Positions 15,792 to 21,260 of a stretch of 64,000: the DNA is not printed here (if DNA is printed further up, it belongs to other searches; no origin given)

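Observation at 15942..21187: Giant MYXO-CTERM-anchored M36 fungalysin-type protease with a PA domain and five PKD-like domains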

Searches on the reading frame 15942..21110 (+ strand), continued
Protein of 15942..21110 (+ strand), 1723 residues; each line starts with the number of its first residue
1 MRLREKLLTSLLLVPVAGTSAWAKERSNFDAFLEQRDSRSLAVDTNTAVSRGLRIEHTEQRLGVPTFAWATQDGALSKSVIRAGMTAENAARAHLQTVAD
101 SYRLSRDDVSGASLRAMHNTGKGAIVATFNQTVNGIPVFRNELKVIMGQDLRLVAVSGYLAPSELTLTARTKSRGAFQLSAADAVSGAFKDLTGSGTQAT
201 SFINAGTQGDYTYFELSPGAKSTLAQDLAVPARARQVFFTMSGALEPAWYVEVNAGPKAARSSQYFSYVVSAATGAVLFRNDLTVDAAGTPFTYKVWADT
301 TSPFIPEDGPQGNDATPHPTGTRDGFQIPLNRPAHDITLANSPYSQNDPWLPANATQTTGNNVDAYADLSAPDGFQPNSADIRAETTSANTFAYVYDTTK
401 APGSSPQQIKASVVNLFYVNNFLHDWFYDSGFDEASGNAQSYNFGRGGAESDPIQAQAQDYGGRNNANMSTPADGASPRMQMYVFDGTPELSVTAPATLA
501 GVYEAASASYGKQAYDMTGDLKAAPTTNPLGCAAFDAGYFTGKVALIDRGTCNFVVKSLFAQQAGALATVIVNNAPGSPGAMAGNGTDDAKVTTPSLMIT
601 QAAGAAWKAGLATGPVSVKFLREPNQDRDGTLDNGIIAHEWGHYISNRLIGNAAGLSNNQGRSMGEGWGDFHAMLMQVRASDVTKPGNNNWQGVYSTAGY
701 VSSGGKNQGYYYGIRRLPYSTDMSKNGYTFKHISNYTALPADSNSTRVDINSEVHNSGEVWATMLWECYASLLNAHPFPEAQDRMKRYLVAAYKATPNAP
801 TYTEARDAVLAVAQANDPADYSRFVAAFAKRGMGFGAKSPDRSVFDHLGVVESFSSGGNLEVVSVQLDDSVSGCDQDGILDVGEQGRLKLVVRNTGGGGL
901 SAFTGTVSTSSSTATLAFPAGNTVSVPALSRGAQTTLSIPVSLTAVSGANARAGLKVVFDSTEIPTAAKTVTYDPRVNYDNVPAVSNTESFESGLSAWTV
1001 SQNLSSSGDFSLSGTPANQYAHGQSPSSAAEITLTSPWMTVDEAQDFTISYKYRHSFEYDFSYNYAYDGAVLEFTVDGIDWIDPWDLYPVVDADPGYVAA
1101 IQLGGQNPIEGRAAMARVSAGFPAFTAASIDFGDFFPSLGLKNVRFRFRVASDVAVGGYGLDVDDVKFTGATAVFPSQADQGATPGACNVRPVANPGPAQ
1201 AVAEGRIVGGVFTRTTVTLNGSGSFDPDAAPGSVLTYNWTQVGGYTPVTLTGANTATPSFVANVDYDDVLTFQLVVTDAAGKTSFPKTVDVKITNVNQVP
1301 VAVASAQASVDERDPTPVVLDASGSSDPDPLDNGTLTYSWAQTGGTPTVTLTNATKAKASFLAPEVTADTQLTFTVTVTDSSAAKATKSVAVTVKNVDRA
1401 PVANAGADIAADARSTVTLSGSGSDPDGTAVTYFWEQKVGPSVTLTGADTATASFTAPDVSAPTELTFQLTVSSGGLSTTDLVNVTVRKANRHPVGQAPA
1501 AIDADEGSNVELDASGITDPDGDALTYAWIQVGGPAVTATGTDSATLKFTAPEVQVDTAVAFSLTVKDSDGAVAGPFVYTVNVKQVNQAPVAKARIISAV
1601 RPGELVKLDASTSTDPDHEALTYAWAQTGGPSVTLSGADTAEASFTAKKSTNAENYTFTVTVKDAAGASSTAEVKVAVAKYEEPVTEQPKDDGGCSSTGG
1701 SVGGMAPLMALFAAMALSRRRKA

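Call 22: find_related_loci(query=window:15942-21110:+, collection=genome_contigs, flank=8000)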
Query window:15942-21110:+ (1723 aa) in genome_contigs; peptide patterns used: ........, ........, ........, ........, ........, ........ (x = any residue, [..] = any of these).
90 stretches matched a pattern; 51 encode a relative of the query (tblastn E <= 1e-3); 51 distinct loci.
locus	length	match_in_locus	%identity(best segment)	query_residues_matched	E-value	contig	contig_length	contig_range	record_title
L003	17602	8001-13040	79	1-1683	0e+0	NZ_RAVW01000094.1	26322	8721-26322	Corallococcus exercitus strain AB043A NODE_94_26322_cov_10.5957_ID_16561, whole genome shotgun sequence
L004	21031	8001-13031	78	1-1683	0e+0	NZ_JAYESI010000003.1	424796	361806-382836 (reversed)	Corallococcus sp. RDP092CA NODE_3_length_424796_cov_13.269179, whole genome shotgun sequence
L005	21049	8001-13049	79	1-1683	0e+0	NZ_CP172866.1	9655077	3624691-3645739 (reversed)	Corallococcus coralloides strain KYC2213 chromosome, complete genome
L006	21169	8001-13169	74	1-1723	0e+0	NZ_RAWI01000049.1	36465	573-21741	Corallococcus praedator strain CA031B NODE_49_36465_cov_32.5965, whole genome shotgun sequence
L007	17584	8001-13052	80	1-1683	0e+0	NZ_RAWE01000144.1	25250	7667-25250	Corallococcus carmarthensis strain CA043D NODE_144_25250_cov_27.2774_ID_10867, whole genome shotgun sequence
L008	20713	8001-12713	73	1-1678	0e+0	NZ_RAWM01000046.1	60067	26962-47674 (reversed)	Corallococcus interemptor strain AB047A NODE_46_60067_cov_74.3631_ID_8011, whole genome shotgun sequence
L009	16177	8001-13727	70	1-1723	0e+0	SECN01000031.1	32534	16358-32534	MAG: Myxococcaceae bacterium isolate PMG_225 scaffold_1723, whole genome shotgun sequence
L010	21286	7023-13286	75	1-1723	0e+0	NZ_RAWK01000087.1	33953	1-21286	Corallococcus aberystwythensis strain AB050A NODE_87_33953_cov_23.2799_ID_11613, whole genome shotgun sequence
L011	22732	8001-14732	51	1-1701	0e+0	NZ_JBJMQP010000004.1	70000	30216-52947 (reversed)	MAG: Hyalangium sp. isolate H3_16_all_fractions_metab_25_68_0 k255_163941, whole genome shotgun sequence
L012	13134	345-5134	51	1-1678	0e+0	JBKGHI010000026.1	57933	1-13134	Myxococcus sp. 1LA NODE_26_length_57933_cov_96.510367, whole genome shotgun sequence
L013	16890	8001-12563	58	1-1722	0e+0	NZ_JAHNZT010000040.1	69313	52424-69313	Citreicoccus inhibens strain M34 NODE_40_length_69313_cov_15.881118, whole genome shotgun sequence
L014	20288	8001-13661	51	1-1721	0e+0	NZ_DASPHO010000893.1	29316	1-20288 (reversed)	MAG: Hyalangium sp. isolate SMAG_U11958 k141_404867, whole genome shotgun sequence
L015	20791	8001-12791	52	1-1678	0e+0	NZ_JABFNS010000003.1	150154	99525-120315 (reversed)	Myxococcus xanthus strain AM003 NODE_3_length_150154_cov_37.3516, whole genome shotgun sequence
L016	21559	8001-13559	48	28-1684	0e+0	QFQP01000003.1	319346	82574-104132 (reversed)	MAG: Archangium gephyra isolate S2_003_000_R2_14 S2_003_000_R2_scaffold_10, whole genome shotgun sequence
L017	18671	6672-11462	52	1-1678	0e+0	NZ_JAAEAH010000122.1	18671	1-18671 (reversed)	Myxococcus sp. CA023 NODE_122_length_18671_cov_62.2144, whole genome shotgun sequence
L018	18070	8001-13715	70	1-1723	0e+0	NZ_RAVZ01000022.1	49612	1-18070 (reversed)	Corallococcus terminator strain CA054A NODE_22_49612_cov_34.0429, whole genome shotgun sequence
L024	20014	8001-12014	41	30-1695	0e+0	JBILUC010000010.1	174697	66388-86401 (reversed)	MAG: Archangium sp. isolate ME2018-07-27_3300044621_group8_bin65 Rohwer_bin1477_scaffold_23_c1, whole genome shotgun seq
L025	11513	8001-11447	42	3-1172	0e+0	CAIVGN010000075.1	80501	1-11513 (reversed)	MAG: uncultured Archangium sp. isolate Ja1_bin-1494 genome assembly, contig: bin-1494:075/251, whole genome shotgun sequ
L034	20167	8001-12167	38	46-1723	0e+0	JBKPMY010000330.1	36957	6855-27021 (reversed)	MAG: Myxococcota bacterium isolate GS_HAYS_MAG_00054 GS_HAYS_000002374909, whole genome shotgun sequence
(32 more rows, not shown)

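Call 24: find_encoding_contigs(protein=P0078, flank=8000, max_places=1)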
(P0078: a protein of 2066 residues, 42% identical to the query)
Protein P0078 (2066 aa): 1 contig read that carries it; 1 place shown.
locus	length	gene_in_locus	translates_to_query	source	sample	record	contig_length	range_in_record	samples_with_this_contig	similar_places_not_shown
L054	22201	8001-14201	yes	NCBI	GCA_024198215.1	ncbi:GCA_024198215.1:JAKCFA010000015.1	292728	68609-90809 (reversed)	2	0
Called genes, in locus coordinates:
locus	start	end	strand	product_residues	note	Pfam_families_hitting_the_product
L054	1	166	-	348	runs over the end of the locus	PF01551:Peptidase_M23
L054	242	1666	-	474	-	PF00072:Response_reg, PF00158:Sigma54_activat, PF01078:Mg_chelatase (faint), PF14532:Sigma54_activ_2, PF25601:AAA_lid_14, PF02954:HTH_8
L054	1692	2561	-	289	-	PF04454:Linocin_M18, PF19774:DUF6260 (weak), PF09950:Major_capside (weak)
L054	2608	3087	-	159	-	PF22277:EncFtn-like (weak)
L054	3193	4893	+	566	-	PF01554:MatE (faint), PF03023:MurJ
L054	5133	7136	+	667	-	PF00575:S1, PF23459:S1_RRP5 (weak), PF00575:S1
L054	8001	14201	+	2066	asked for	PF02128:Peptidase_M36, PF02225:PA, PF18911:PKD_4 (weak), PF22352:K319L-like_PKD, PF22352:K319L-like_PKD, PF22352:K319L-like_PKD, PF22352:K319L-like_PKD, PF22352:K319L-like_PKD, +6 more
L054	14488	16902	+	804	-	PF00999:Na_H_Exchanger, PF02254:TrkA_N, PF02080:TrkA_C, PF02148:zf-UBP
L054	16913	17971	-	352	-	PF01734:Patatin (weak)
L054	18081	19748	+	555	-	PF01425:Amidase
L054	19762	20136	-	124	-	PF07045:DUF1330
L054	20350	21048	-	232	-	-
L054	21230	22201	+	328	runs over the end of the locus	PF08100:Dimerisation, PF00891:Methyltransf_2, PF13489:Methyltransf_23 (weak), PF08242:Methyltransf_12 (weak)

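Call 25: find_encoding_contigs(protein=P0060, flank=8000, max_places=1)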
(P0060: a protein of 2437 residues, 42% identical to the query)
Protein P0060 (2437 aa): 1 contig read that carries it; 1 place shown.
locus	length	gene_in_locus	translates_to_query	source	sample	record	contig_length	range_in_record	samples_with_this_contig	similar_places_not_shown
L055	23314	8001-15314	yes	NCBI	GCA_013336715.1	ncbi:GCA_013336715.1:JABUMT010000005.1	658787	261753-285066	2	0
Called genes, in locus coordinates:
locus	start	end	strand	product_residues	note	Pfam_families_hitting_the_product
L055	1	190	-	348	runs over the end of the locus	PF01551:Peptidase_M23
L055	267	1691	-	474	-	PF00072:Response_reg, PF00158:Sigma54_activat, PF14532:Sigma54_activ_2, PF07728:AAA_5 (weak), PF25601:AAA_lid_14, PF02954:HTH_8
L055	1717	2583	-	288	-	PF04454:Linocin_M18, PF19774:DUF6260 (faint), PF09950:Major_capside (weak)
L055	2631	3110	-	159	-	PF22277:EncFtn-like (weak)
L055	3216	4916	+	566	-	PF03023:MurJ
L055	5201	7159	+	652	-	PF21710:Spt6_S1 (faint), PF00575:S1, PF23459:S1_RRP5 (weak), PF00575:S1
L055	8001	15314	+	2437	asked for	PF02128:Peptidase_M36, PF02225:PA, PF22352:K319L-like_PKD, PF22352:K319L-like_PKD, PF22352:K319L-like_PKD, PF22352:K319L-like_PKD, PF17963:Big_9, PF22352:K319L-like_PKD, +12 more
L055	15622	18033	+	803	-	PF00999:Na_H_Exchanger, PF02254:TrkA_N, PF02148:zf-UBP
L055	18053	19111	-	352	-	PF01734:Patatin (weak)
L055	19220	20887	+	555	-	PF01425:Amidase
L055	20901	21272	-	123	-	PF07045:DUF1330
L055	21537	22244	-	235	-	-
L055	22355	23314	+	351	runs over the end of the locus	PF08100:Dimerisation, PF00891:Methyltransf_2, PF08242:Methyltransf_12 (weak)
